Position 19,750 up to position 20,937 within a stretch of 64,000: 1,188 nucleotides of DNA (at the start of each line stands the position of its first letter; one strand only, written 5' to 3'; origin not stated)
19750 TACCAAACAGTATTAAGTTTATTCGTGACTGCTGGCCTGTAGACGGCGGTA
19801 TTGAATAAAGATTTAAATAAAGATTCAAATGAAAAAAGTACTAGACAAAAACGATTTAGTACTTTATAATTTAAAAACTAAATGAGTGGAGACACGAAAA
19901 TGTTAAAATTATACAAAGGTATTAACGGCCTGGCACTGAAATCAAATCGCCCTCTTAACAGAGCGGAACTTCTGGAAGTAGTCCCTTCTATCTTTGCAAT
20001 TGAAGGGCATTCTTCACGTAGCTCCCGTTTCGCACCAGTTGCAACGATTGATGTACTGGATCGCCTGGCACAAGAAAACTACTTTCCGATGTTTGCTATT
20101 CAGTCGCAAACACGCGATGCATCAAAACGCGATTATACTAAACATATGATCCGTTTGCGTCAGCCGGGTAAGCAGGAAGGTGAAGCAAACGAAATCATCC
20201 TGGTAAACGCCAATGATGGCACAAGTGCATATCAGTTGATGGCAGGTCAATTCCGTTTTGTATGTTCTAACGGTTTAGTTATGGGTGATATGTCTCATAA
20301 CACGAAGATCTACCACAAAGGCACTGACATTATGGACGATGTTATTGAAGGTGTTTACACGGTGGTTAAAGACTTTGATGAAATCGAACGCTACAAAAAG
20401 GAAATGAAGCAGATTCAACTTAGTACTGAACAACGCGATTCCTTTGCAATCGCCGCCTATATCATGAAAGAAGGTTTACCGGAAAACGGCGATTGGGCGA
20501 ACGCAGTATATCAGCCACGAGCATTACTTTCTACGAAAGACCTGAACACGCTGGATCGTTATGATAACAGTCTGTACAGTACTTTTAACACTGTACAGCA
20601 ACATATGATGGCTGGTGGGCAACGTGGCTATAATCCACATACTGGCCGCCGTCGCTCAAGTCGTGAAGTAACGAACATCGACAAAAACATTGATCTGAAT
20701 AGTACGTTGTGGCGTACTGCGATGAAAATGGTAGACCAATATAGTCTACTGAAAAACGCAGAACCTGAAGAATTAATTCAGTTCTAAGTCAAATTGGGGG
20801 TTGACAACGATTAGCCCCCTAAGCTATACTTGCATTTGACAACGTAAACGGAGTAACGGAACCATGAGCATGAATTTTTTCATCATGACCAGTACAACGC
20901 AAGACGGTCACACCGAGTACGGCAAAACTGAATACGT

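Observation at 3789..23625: Dispersed 26-bp element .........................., three times as long inverted-repeat pairs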

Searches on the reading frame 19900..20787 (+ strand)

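Call 54: search_protein_families(library=pfam, max_evalue=0.01, proteins=[window:19900-20787:+])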
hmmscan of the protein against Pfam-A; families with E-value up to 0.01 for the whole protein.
window:19900-20787:+ (295 aa): 1 family
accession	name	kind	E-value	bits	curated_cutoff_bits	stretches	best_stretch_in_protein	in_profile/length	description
PF06067.16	DUF932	-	2.2e-34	119.7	23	1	37-271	2-227/227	Domain of unknown function (DUF932)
